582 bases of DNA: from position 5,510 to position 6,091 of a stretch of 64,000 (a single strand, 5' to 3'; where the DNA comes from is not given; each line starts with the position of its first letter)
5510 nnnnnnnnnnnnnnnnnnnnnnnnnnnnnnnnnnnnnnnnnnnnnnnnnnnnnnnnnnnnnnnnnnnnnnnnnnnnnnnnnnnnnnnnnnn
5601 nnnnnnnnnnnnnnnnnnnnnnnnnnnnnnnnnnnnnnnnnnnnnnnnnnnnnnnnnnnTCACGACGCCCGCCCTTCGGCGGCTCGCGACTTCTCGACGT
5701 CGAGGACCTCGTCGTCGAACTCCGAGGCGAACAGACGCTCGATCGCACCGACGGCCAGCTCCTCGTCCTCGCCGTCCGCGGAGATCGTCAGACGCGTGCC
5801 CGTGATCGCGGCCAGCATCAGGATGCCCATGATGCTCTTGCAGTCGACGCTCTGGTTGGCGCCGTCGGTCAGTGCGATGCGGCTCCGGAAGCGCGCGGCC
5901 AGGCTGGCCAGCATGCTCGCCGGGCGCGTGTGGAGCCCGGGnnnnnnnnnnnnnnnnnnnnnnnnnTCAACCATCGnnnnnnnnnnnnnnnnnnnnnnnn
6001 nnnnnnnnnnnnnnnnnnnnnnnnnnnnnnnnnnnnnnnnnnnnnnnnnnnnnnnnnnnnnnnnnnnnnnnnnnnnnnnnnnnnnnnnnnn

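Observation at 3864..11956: Transporter-less PTS (EI, HPr, HprK, soluble EIIA/EIIB of the mannose family) attached to rpoN-hpf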

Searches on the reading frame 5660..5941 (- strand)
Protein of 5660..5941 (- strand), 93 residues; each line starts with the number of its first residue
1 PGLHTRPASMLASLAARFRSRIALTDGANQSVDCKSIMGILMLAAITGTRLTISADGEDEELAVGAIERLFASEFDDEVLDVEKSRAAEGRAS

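Call 4: search_protein_families(library=pfam, proteins=[window:5660-5941:-])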
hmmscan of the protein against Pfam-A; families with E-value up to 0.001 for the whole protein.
window:5660-5941:- (93 aa): 1 family
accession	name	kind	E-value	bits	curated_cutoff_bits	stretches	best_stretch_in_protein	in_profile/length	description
PF00381.24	PTS-HPr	-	4.9e-23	81.4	23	1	2-72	12-80/81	PTS HPr component phosphorylation site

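Call 6: search_protein_families(library=ncbifam, proteins=[window:5660-5941:-])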
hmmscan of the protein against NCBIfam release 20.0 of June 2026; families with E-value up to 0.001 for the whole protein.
window:5660-5941:- (93 aa): 9 families
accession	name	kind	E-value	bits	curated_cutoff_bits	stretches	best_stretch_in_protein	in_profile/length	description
TIGR01003.1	PTS_HPr_family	subfamily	2e-21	75.8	47.9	1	2-71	13-81/82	HPr family phosphocarrier protein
NF010352.0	PRK13780.1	equivalog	3.6e-15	55.6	110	1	2-74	13-84/88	phosphocarrier protein HPr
NF010354.0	PRK13782.1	equivalog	3.4e-14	52.6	123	1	2-69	13-79/85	HPr family phosphocarrier protein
NF008146.0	PRK10897.1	equivalog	7.6e-13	48.6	119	1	2-78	14-90/90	PTS phosphocarrier protein NPr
NF008319.0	PRK11109.1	equivalog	3e-12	46.5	302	1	2-74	297-371/376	fused PTS fructose transporter subunit IIA/HPr protein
NF041319.1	PTS-HPr_Halo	equivalog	9.4e-12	45.2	140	1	2-72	12-84/87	phosphocarrier protein HPr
NF008104.0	PRK10850.1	equivalog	3.1e-11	43.2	153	1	2-72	13-82/85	phosphocarrier protein Hpr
NF008478.1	PRK11377.1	equivalog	1.8e-09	37.2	520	1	2-84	167-248/473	dihydroxyacetone kinase phosphoryl donor subunit DhaM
NF010351.0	PRK13779.1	equivalog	3.6e-09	36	766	1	2-82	302-384/503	bifunctional PTS system fructose-specific transporter subunit IIA/HPr protein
